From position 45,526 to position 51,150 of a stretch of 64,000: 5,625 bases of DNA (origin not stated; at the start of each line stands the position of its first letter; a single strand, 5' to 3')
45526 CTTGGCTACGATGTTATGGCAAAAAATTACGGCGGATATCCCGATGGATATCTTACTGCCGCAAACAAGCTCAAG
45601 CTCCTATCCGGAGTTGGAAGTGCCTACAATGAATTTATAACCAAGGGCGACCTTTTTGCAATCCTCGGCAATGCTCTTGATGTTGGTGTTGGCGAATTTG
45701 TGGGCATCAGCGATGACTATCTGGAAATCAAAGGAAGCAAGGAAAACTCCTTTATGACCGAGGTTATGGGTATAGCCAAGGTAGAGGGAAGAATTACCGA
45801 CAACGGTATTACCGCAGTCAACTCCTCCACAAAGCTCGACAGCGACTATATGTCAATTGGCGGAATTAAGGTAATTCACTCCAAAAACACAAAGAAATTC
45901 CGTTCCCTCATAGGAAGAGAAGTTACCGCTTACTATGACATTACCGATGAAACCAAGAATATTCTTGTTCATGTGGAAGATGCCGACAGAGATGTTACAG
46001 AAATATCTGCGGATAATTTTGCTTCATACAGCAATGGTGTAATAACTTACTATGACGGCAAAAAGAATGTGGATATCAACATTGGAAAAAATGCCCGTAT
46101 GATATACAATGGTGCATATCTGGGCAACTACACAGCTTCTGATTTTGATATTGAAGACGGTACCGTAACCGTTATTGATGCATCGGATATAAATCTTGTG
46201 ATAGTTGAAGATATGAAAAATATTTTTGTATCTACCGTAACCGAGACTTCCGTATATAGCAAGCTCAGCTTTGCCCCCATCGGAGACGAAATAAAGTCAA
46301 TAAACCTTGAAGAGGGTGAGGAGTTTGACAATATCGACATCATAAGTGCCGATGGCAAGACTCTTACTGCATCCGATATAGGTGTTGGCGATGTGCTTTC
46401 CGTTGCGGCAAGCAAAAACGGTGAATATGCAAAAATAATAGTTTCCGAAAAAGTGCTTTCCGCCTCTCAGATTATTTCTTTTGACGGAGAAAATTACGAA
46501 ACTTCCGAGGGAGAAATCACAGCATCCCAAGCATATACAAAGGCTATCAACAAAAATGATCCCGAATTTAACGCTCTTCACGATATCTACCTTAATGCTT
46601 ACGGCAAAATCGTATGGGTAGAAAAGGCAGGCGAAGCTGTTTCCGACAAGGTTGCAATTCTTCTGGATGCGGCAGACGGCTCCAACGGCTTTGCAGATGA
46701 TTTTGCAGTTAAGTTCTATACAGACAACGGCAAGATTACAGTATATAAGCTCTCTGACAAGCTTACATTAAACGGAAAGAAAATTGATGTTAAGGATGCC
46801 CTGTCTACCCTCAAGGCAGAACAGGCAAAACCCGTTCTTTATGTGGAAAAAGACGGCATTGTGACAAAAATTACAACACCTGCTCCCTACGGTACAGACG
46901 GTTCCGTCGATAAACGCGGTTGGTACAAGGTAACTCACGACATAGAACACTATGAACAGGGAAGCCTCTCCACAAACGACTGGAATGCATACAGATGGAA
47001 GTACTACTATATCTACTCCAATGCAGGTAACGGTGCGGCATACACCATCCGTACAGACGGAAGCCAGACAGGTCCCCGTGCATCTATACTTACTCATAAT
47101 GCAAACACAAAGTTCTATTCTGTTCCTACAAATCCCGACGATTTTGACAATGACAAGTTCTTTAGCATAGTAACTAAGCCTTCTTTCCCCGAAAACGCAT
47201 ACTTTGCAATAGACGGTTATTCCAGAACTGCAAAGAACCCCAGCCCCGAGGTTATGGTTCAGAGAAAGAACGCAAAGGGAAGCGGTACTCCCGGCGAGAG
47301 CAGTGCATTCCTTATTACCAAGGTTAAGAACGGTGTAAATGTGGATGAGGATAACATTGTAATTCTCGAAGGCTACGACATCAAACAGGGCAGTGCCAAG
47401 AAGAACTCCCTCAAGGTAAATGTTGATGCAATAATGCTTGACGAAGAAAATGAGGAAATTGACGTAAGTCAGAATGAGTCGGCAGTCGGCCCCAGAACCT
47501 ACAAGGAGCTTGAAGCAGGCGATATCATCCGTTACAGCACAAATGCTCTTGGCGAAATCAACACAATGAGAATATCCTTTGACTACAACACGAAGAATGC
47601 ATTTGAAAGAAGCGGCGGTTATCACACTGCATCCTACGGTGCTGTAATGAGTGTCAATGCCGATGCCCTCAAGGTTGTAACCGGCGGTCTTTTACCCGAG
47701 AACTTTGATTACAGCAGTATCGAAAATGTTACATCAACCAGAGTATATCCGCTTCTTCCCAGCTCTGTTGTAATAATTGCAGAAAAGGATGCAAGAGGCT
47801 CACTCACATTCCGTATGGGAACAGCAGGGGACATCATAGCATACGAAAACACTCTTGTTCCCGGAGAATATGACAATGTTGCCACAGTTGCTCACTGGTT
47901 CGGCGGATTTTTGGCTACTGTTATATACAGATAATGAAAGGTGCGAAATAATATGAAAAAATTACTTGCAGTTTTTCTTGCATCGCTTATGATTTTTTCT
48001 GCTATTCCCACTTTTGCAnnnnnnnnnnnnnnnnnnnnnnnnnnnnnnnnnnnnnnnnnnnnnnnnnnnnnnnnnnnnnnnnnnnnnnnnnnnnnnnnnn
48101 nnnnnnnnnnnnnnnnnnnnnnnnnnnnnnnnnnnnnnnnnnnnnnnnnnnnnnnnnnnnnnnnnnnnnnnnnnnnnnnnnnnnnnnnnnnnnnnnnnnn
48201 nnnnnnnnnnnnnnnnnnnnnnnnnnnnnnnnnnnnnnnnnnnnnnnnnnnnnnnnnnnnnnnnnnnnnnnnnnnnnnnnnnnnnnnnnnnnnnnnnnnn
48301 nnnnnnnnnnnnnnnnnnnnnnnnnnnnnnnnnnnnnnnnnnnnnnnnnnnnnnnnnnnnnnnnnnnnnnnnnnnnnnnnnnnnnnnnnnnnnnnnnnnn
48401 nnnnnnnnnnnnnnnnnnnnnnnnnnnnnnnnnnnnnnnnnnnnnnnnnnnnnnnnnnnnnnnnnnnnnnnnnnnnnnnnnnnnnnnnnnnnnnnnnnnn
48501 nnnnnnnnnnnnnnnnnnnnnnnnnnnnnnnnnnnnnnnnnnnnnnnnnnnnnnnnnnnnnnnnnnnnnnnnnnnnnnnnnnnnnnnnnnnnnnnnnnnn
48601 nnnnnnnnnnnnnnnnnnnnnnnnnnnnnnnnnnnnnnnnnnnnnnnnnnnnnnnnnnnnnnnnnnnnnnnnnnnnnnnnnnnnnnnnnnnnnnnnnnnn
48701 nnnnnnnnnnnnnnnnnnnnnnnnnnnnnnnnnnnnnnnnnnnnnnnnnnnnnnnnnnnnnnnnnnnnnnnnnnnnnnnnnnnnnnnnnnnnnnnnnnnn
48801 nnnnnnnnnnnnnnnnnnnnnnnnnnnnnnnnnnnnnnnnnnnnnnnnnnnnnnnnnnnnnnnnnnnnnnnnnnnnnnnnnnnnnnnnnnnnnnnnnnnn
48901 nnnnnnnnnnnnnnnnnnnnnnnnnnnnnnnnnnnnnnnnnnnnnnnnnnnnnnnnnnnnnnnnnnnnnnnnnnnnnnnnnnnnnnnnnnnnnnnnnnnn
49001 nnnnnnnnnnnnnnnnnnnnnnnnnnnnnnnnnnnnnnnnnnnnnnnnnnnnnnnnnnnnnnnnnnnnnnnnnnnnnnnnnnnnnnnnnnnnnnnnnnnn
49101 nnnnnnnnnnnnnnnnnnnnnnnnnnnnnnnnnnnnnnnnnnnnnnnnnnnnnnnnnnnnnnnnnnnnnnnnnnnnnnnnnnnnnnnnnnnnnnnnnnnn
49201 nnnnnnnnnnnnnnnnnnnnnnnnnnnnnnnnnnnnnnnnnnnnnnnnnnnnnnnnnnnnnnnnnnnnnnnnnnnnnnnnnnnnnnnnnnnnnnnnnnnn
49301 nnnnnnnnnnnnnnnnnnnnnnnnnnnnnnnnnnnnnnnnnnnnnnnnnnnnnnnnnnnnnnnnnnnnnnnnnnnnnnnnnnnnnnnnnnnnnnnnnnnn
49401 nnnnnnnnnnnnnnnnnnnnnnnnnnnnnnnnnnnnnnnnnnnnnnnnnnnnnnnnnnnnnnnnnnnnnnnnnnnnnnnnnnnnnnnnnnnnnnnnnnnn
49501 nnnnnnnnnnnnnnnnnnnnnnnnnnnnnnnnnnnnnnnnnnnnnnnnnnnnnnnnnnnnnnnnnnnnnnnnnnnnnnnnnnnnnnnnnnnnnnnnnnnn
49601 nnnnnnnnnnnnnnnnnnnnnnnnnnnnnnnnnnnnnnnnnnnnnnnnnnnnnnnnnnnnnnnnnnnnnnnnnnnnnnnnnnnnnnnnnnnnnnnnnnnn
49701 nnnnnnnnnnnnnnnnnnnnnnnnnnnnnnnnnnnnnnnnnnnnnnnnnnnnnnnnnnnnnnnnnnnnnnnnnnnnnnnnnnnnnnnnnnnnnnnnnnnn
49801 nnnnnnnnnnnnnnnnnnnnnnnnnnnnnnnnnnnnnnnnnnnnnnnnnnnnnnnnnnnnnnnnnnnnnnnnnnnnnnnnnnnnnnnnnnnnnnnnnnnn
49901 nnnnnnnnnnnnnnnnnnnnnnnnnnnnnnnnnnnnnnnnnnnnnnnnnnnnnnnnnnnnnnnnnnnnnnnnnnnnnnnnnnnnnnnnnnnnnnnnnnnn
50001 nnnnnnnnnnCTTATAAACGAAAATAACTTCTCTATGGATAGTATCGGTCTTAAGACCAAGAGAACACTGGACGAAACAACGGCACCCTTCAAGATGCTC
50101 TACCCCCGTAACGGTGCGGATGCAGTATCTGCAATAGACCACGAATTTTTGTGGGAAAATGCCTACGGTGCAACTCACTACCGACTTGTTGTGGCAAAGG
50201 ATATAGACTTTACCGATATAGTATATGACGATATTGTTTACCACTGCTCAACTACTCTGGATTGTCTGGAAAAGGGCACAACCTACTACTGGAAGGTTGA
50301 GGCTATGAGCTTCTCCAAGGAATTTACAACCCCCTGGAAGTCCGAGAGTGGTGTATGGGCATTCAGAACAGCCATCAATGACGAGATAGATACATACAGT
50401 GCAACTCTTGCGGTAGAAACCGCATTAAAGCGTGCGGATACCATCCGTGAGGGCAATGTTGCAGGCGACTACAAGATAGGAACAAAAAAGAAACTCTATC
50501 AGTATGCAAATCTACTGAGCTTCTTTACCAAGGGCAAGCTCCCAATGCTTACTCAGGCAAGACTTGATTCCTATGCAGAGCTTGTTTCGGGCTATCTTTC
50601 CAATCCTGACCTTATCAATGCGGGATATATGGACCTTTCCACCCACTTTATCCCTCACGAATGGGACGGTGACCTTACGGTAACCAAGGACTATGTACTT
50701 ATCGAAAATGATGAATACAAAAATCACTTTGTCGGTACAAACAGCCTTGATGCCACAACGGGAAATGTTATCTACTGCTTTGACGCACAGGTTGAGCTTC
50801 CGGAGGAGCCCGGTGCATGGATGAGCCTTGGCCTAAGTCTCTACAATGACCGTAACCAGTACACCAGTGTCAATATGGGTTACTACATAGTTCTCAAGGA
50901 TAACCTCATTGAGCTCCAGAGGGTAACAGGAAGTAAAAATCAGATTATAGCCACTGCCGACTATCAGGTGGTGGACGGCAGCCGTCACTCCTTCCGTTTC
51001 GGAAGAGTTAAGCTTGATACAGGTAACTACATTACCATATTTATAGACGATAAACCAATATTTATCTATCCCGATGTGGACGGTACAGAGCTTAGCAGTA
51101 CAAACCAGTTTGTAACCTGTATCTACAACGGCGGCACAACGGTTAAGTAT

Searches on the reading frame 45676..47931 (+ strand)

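Call 63: search_protein_families(library=pfam, proteins=[window:45676-47931:+], max_evalue=0.5)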
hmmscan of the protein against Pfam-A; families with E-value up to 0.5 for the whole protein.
window:45676-47931:+ (752 aa): 1 family
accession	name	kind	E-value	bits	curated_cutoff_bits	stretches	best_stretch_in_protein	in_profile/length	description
PF10974.15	DUF2804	-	0.081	12.5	26.9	1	399-449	4-53/339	Domain of unknown function (DUF2804)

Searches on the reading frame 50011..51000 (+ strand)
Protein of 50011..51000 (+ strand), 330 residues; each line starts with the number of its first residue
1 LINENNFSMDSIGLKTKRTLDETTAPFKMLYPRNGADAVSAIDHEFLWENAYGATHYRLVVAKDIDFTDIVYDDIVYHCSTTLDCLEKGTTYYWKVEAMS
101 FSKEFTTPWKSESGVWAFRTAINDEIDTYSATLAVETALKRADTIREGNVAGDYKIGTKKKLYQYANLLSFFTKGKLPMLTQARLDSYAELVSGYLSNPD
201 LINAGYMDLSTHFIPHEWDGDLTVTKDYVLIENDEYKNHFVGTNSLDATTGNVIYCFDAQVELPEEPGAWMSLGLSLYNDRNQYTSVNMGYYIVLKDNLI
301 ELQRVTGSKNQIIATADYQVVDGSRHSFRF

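Call 63: search_protein_families(library=pfam, proteins=[window:50011-51000:+], max_evalue=0.5)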
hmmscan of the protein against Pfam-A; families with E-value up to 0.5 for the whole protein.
seq(330 aa): 1 family
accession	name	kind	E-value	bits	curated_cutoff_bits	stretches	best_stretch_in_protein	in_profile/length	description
PF16656.11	Pur_ac_phosph_N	-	0.0073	17.3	30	1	67-106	50-90/93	Purple acid Phosphatase, N-terminal domain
